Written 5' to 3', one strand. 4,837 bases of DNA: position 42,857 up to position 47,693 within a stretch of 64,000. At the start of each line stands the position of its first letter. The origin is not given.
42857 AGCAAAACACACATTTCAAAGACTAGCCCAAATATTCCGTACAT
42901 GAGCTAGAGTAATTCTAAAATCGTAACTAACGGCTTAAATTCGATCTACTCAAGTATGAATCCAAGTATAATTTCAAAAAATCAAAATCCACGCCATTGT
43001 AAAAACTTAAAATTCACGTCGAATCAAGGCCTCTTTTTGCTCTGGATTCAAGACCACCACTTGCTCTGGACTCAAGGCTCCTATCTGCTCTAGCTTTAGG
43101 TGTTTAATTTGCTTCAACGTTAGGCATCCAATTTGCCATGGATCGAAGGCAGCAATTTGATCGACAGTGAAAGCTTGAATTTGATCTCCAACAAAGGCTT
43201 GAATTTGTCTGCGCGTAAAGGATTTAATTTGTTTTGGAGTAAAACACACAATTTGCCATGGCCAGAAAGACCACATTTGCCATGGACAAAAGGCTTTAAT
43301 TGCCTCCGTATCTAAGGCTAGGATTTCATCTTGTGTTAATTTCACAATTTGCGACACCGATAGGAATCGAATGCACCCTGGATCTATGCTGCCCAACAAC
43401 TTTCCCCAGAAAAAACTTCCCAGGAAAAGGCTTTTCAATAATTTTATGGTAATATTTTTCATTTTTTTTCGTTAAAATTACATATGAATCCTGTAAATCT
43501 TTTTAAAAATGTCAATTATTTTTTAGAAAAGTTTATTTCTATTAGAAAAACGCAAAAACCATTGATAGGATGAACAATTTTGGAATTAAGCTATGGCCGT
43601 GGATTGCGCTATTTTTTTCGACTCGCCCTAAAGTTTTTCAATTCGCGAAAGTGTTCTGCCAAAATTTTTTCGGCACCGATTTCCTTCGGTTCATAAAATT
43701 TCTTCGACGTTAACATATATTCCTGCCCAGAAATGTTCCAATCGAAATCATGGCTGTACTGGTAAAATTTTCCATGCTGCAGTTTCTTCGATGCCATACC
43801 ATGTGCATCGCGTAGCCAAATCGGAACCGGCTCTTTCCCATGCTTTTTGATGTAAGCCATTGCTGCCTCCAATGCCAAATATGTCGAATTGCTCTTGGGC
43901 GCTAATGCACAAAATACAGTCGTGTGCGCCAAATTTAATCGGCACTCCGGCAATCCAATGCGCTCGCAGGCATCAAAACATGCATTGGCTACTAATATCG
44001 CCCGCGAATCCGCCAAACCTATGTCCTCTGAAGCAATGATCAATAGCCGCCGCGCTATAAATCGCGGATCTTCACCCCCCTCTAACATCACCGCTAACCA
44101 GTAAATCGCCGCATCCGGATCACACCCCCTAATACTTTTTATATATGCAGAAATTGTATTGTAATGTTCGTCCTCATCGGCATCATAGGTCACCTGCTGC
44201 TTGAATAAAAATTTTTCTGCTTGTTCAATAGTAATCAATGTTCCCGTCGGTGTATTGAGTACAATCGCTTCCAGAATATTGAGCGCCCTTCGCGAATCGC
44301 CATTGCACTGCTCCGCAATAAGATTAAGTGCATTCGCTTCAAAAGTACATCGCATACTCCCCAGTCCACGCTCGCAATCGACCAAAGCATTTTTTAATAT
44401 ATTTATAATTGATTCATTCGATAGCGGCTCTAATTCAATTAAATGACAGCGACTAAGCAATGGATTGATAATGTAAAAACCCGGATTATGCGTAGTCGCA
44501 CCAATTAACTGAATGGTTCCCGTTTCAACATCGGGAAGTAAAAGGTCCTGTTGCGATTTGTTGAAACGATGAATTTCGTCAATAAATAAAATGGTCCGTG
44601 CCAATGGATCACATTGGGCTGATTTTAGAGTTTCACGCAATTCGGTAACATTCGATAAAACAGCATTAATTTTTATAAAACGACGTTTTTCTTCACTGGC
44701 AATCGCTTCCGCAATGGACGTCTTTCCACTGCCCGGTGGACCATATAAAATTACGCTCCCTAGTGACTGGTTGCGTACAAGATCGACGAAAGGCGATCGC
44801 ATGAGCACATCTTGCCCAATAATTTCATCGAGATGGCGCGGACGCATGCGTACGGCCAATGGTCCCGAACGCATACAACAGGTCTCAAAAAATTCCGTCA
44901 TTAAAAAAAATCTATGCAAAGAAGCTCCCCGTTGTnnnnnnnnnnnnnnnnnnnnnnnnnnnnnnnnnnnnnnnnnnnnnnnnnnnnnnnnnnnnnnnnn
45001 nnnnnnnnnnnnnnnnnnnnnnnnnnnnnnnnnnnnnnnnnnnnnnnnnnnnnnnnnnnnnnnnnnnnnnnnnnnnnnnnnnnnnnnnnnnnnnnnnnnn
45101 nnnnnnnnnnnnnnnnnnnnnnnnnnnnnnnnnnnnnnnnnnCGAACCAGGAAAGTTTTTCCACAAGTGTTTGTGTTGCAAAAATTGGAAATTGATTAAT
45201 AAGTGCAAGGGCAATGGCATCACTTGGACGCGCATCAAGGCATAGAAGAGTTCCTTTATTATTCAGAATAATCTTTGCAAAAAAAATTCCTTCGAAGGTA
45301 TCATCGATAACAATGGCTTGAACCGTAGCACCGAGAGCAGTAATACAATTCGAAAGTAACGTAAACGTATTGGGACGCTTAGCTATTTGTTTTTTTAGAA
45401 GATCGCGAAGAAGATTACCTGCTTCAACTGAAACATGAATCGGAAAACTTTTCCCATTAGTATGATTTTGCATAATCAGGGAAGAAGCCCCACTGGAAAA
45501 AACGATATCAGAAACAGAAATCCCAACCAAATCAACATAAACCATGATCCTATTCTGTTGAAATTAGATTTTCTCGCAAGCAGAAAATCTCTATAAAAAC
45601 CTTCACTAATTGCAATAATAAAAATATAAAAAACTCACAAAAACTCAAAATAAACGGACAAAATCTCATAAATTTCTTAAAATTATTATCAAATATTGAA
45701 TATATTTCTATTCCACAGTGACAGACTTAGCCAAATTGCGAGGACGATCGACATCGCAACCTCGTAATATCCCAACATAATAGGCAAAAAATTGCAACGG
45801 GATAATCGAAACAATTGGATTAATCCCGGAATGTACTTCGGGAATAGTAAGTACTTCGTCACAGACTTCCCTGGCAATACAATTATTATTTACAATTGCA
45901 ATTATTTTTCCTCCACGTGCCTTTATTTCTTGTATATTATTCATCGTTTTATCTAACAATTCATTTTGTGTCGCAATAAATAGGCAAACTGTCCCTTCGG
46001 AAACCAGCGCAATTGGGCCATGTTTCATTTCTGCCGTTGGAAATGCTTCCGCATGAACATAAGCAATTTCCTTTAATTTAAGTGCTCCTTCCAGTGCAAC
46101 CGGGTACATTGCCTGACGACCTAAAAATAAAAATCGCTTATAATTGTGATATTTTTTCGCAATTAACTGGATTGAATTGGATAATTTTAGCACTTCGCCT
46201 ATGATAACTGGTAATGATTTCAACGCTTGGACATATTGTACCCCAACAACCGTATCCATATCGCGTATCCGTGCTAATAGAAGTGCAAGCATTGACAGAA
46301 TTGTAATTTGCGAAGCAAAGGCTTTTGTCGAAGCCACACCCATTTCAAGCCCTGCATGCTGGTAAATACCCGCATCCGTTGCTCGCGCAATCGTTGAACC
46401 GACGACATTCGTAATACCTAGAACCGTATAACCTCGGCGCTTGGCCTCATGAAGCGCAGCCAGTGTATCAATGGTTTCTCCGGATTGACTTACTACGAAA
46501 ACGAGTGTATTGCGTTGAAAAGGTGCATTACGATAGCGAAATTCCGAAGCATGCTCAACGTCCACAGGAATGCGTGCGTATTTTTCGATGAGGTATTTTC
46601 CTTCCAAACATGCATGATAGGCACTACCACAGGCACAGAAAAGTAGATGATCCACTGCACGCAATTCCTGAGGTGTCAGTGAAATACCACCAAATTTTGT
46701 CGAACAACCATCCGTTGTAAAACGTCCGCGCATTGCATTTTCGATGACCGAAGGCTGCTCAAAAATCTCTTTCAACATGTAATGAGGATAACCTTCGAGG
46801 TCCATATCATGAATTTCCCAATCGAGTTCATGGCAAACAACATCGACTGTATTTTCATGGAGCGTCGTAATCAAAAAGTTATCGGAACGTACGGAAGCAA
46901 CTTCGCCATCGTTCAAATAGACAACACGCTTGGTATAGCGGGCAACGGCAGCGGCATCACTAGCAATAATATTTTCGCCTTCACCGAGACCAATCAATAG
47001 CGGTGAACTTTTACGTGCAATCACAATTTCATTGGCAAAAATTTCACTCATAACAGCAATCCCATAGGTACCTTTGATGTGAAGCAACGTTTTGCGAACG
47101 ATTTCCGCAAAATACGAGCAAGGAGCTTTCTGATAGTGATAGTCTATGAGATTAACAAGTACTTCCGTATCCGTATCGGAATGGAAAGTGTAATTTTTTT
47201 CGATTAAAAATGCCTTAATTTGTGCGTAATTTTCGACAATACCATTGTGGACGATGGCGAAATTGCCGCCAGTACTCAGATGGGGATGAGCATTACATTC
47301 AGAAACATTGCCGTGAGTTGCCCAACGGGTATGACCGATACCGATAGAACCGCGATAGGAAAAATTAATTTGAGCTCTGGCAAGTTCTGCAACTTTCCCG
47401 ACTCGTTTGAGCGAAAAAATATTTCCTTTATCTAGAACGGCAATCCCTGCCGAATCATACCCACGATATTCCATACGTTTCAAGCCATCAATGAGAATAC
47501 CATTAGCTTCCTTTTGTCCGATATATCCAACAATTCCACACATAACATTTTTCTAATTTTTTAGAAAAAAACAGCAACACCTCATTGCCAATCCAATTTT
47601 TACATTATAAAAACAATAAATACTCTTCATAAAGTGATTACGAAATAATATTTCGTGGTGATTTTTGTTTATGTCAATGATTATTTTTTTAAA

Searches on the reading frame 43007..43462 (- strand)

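Call 5: search_protein_families(library=pfam, proteins=[window:43007-43462:-], max_evalue=0.1)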
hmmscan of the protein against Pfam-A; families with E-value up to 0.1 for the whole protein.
window:43007-43462:- (151 aa): 5 families
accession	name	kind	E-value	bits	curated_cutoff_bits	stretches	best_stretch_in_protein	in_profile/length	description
PF20080.4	ALTTAQ_rpt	-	2.1e-13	50.1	26.4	3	103-138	1-36/38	ALTTAQ repeat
PF03913.18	Ragweed_pollen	-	0.0024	18.2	25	0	57-79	16-38/44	Ragweed group 5 pollen allergen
PF13338.12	AbiEi_4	-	0.05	14.2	25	0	101-126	1-26/49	Transcriptional regulator, AbiEi antitoxin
PF15335.11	CAAP1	-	0.059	14.3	25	0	21-56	25-60/63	Caspase activity and apoptosis inhibitor 1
PF16425.10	DUF5022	-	0.085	12.8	25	0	89-127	209-246/287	Domain of unknown function (DUF5022)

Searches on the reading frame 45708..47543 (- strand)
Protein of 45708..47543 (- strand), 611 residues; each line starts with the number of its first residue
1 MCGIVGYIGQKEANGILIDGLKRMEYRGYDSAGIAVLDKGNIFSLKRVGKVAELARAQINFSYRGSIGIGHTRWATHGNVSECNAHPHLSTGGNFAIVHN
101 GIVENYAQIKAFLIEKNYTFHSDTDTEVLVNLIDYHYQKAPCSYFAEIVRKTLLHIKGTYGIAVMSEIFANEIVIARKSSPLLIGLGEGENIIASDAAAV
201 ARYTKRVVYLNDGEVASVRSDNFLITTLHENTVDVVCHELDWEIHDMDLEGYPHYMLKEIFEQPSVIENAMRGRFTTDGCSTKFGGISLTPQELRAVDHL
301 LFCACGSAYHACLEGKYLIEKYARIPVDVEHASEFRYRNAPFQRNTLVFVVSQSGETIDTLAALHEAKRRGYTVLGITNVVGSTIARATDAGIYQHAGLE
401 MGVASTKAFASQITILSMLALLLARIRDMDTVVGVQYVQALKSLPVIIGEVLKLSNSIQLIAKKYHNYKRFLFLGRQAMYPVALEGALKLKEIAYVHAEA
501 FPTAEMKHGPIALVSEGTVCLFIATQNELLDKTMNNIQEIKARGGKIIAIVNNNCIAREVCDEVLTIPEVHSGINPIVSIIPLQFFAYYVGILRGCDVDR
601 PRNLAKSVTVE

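Call 11: find_encoding_contigs(protein=window:45708-47543:-, flank=1000, max_places=4)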
Protein window:45708-47543:- (611 aa): 1 contig read that carries it; 1 place shown.
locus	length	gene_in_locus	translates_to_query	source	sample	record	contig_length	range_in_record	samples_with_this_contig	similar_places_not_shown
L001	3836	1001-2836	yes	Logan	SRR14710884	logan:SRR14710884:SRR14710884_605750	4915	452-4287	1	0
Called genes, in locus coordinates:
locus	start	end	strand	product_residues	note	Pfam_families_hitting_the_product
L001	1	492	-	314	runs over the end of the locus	?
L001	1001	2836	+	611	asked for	PF13522:GATase_6, PF13537:GATase_7, PF01380:SIS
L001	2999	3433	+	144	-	PF02577:BFN_dom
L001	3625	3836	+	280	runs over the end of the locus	?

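Call 16: list_cluster_members(proteins=[window:45708-47543:-, window:54809-57349:-, window:51791-53992:-, window:32708-34345:-, window:37047-41729:-, window:30222-31376:+])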
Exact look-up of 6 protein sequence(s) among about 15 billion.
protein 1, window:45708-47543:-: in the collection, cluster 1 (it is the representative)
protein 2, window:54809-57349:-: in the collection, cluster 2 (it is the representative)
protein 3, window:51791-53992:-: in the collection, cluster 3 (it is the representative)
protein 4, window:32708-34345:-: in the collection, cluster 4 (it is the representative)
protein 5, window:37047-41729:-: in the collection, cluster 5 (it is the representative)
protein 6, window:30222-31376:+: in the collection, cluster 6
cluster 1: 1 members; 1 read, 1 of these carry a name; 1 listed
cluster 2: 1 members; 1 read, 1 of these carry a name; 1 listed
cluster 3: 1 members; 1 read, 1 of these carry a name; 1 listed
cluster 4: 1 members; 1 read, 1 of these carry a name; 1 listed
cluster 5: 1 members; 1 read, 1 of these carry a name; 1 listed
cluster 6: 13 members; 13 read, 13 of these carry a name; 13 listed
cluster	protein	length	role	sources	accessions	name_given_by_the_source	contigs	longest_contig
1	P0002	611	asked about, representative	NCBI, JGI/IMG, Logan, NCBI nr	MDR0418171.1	MAG: glutamine--fructose-6-phosphate transaminase (isomerizing) [Puniceicoccales ... | glucosamine--fructose-6-phosphate aminotransferase (isomerizing) | glutamine--fructose-6-phosphate transaminase (isomerizing) [Puniceicoccales bacterium]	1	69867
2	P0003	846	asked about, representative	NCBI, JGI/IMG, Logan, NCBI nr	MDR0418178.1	MAG: DNA mismatch repair protein MutS [Puniceicoccales bacterium] | DNA mismatch repair protein MutS | DNA mismatch repair protein MutS [Puniceicoccales bacterium]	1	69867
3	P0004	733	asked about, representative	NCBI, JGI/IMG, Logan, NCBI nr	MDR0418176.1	MAG: polyribonucleotide nucleotidyltransferase [Puniceicoccales bacterium] | polyribonucleotide nucleotidyltransferase | polyribonucleotide nucleotidyltransferase [Puniceicoccales bacterium]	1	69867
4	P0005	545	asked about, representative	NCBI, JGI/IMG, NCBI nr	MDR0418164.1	MAG: ankyrin repeat domain-containing protein [Puniceicoccales bacterium] | ankyrin repeat protein | ankyrin repeat domain-containing protein [Puniceicoccales bacterium]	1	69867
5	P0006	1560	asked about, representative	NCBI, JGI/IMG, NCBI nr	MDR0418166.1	MAG: ankyrin repeat domain-containing protein [Puniceicoccales bacterium] | ankyrin repeat protein | ankyrin repeat domain-containing protein [Puniceicoccales bacterium]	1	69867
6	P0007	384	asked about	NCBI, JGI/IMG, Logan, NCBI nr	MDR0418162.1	MAG: GspE/PulE family protein [Puniceicoccales bacterium] | type IV pilus assembly protein PilB | GspE/PulE family protein [Puniceicoccales bacterium]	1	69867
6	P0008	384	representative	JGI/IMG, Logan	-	type IV pilus assembly protein PilB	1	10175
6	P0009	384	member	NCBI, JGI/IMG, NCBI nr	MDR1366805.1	MAG: GspE/PulE family protein [Puniceicoccales bacterium] | type IV pilus assembly protein PilB | GspE/PulE family protein [Puniceicoccales bacterium]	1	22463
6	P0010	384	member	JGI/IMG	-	type IV pilus assembly protein PilB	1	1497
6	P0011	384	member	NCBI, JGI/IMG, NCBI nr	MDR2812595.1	MAG: GspE/PulE family protein [Puniceicoccales bacterium] | type IV pilus assembly protein PilB | GspE/PulE family protein [Puniceicoccales bacterium]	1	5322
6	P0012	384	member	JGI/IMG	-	type IV pilus assembly protein PilB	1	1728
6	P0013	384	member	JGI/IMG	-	type IV pilus assembly protein PilB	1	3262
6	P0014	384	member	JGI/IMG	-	type IV pilus assembly protein PilB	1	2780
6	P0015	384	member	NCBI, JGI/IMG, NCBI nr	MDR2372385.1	MAG: GspE/PulE family protein [Puniceicoccales bacterium] | type IV pilus assembly protein PilB | GspE/PulE family protein [Puniceicoccales bacterium]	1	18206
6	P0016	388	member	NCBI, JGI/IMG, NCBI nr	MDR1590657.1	MAG: GspE/PulE family protein [Puniceicoccales bacterium] | type IV pilus assembly protein PilB | GspE/PulE family protein [Puniceicoccales bacterium]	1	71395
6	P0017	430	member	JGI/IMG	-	type IV pilus assembly protein PilB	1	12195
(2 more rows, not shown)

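Call 18: find_encoding_contigs(protein=P0016, flank=10000, max_places=4)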
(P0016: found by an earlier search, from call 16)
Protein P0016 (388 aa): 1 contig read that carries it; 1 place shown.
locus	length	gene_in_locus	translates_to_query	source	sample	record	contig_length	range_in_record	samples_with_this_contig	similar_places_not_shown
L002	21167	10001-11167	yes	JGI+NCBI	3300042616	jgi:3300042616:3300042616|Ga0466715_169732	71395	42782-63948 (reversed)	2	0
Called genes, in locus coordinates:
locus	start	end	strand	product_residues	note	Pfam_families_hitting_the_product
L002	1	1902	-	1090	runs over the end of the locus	-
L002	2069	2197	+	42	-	-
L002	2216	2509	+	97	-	-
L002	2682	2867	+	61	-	-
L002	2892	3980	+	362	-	-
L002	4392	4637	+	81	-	-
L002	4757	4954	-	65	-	-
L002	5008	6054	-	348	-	PF13365:Trypsin_2, PF13180:PDZ_2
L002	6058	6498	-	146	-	-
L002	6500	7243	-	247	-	PF04542:Sigma70_r2, PF08281:Sigma70_r4_2, PF04545:Sigma70_r4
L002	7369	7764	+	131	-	-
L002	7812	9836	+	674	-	-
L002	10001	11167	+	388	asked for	PF00437:T2SSE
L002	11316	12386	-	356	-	PF05343:Peptidase_M42, PF01546:Peptidase_M20 (weak)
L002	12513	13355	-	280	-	PF12796:Ank_2, PF13637:Ank_4 (faint), PF00023:Ank (faint), PF13857:Ank_5 (faint), PF12796:Ank_2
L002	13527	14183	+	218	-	PF00753:Lactamase_B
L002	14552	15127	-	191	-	PF13637:Ank_4 (faint)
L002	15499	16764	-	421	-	PF05496:RuvB_N, PF13191:AAA_16 (faint), PF07728:AAA_5 (faint), PF00004:AAA, PF16193:AAA_assoc_2, PF12002:MgsA_C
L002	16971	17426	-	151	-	PF02577:BFN_dom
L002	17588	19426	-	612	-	PF13522:GATase_6, PF13537:GATase_7, PF01380:SIS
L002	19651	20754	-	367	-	PF00953:Glycos_transf_4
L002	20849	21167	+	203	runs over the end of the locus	PF13580:SIS_2, PF01380:SIS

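Call 22: find_encoding_contigs(protein=P0009, flank=10000, max_places=4)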
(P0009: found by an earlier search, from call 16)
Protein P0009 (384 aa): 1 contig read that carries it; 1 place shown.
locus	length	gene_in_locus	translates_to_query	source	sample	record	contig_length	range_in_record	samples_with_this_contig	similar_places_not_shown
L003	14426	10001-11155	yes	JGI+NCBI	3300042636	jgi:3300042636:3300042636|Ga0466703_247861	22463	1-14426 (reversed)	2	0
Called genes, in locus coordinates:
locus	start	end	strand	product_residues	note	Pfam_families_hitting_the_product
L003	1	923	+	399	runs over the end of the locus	PF00365:PFK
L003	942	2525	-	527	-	-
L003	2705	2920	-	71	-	-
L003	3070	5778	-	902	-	PF00133:tRNA-synt_1, PF09334:tRNA-synt_1g, PF13603:tRNA-synt_1_2, PF09334:tRNA-synt_1g (weak), PF08264:Anticodon_1, PF10458:Val_tRNA-synt_C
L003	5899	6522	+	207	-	-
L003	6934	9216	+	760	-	-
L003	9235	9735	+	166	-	-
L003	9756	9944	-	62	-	-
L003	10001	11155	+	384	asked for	PF00437:T2SSE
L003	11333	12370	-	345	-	PF05343:Peptidase_M42, PF01546:Peptidase_M20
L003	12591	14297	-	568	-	PF13857:Ank_5 (faint), PF12796:Ank_2, PF13606:Ank_3 (faint), PF13637:Ank_4 (faint), PF12796:Ank_2, PF00023:Ank (weak)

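Call 23: find_encoding_contigs(protein=P0015, flank=10000, max_places=4)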
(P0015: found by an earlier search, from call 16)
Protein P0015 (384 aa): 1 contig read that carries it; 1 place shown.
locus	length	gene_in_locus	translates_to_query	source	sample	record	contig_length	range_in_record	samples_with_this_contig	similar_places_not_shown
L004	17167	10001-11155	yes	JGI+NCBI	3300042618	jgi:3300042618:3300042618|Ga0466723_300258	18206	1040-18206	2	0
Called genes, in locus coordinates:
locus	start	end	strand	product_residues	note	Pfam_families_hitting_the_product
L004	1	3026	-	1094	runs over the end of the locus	-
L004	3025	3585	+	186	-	-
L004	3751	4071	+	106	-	-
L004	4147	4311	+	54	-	-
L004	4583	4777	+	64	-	-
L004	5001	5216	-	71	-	-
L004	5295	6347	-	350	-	PF13365:Trypsin_2, PF13180:PDZ_2 (weak)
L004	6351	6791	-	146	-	-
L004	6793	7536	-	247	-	PF07638:Sigma70_ECF (weak), PF04542:Sigma70_r2, PF08281:Sigma70_r4_2, PF04545:Sigma70_r4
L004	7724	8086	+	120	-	-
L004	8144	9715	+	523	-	-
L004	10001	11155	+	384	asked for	PF00437:T2SSE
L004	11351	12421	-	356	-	PF05343:Peptidase_M42, PF01546:Peptidase_M20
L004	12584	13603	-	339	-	PF00023:Ank (faint), PF12796:Ank_2, PF13606:Ank_3 (faint), PF13857:Ank_5 (faint), PF12796:Ank_2, PF13637:Ank_4 (weak)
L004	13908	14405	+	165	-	-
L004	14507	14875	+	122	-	-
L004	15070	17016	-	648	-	PF02878:PGM_PMM_I, PF02879:PGM_PMM_II, PF02880:PGM_PMM_III (weak)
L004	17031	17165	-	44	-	?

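Call 24: find_encoding_contigs(protein=P0017, flank=10000, max_places=4)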
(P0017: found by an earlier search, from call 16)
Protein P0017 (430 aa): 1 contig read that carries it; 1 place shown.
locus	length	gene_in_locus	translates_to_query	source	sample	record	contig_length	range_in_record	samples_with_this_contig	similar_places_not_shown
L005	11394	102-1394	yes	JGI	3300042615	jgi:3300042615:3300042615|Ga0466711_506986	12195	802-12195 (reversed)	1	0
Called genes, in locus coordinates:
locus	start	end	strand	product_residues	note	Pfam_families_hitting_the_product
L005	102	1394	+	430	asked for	PF00437:T2SSE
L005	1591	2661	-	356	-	PF05343:Peptidase_M42, PF01546:Peptidase_M20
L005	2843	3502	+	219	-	PF00753:Lactamase_B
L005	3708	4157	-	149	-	-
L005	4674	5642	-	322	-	PF13637:Ank_4 (faint), PF13857:Ank_5 (weak), PF00023:Ank (faint), PF12796:Ank_2 (weak)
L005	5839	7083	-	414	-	PF05496:RuvB_N, PF13191:AAA_16 (faint), PF13401:AAA_22 (faint), PF00004:AAA, PF07728:AAA_5 (faint), PF13173:AAA_14 (faint), PF16193:AAA_assoc_2, PF12002:MgsA_C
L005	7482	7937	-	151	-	PF02577:BFN_dom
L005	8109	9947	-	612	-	PF13522:GATase_6, PF13537:GATase_7, PF01380:SIS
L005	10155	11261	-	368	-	PF00953:Glycos_transf_4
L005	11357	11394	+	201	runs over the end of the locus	PF13580:SIS_2, PF01380:SIS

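Call 25: find_encoding_contigs(protein=P0008, flank=10000, max_places=4)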
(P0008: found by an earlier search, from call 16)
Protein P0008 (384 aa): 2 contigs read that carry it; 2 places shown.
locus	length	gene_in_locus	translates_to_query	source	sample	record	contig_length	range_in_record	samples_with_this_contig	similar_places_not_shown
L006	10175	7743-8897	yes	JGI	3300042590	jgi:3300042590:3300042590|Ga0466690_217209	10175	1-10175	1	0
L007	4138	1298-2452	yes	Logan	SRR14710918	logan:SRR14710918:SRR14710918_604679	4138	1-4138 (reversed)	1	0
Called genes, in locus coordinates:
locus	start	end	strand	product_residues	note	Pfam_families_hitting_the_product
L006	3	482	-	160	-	?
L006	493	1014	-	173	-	-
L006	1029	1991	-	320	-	-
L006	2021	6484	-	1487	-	-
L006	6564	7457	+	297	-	-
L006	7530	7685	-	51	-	-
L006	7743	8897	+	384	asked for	PF00437:T2SSE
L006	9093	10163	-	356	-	PF05343:Peptidase_M42, PF01546:Peptidase_M20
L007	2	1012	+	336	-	?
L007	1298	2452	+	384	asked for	PF00437:T2SSE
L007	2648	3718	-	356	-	PF05343:Peptidase_M42, PF01546:Peptidase_M20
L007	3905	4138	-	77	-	?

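Call 49: search_protein_families(library=pfam, proteins=[L002:7812-9836:+, L004:8144-9715:+, L003:6934-9216:+, L003:9235-9735:+], max_evalue=1)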
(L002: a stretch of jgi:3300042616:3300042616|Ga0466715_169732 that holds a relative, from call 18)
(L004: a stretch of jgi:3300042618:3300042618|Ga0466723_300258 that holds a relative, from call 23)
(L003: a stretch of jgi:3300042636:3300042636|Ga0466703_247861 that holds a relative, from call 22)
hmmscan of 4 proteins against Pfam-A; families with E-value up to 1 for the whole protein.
L002:7812-9836:+ (674 aa): 5 families
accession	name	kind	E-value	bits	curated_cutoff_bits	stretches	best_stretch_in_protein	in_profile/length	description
PF12796.13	Ank_2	-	8.8e-06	26.6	27.3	1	129-192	29-82/90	Ankyrin repeats (3 copies)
PF00023.36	Ank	-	0.0048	17.6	21.1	0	170-190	2-22/33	Ankyrin repeat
PF13606.12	Ank_3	-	0.014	16.3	22.3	0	170-191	2-23/30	Ankyrin repeat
PF10133.14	CooT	-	0.097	13.4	27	1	613-658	6-48/60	CO dehydrogenase accessory protein CooT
PF13637.12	Ank_4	-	0.2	12.5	22.7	0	146-187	3-47/50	Ankyrin repeats (many copies)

L004:8144-9715:+ (523 aa): 2 families
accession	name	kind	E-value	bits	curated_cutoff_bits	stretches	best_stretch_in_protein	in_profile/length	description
PF25092.1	SH3_KIN17_C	-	0.2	12.5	27.9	1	425-468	15-55/57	KIN17 C-terminal SH3 domain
PF16046.10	FAM76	-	0.6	9.9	28.5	1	314-481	141-294/298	FAM76 protein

L003:6934-9216:+ (760 aa): 0 families

L003:9235-9735:+ (166 aa): 5 families
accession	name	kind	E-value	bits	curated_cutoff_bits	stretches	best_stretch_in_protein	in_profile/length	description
PF09325.15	Vps5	-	0.0094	16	27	1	10-86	16-88/236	Vps5 C terminal like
PF01442.23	Apolipoprotein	-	0.026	14.7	90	1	16-90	28-102/190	Apolipoprotein A1/A4/E domain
PF10368.14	YkyA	-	0.041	14.1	28.8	1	9-108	9-107/186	Putative cell-wall binding lipoprotein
PF07544.18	Med9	-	0.067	13.7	26.9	1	30-97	9-78/80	RNA polymerase II transcription mediator complex subunit 9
PF09177.16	STX6_10_61_N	-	0.19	12.7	29.4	1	25-95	12-91/99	Syntaxin 6/10/61, N-terminal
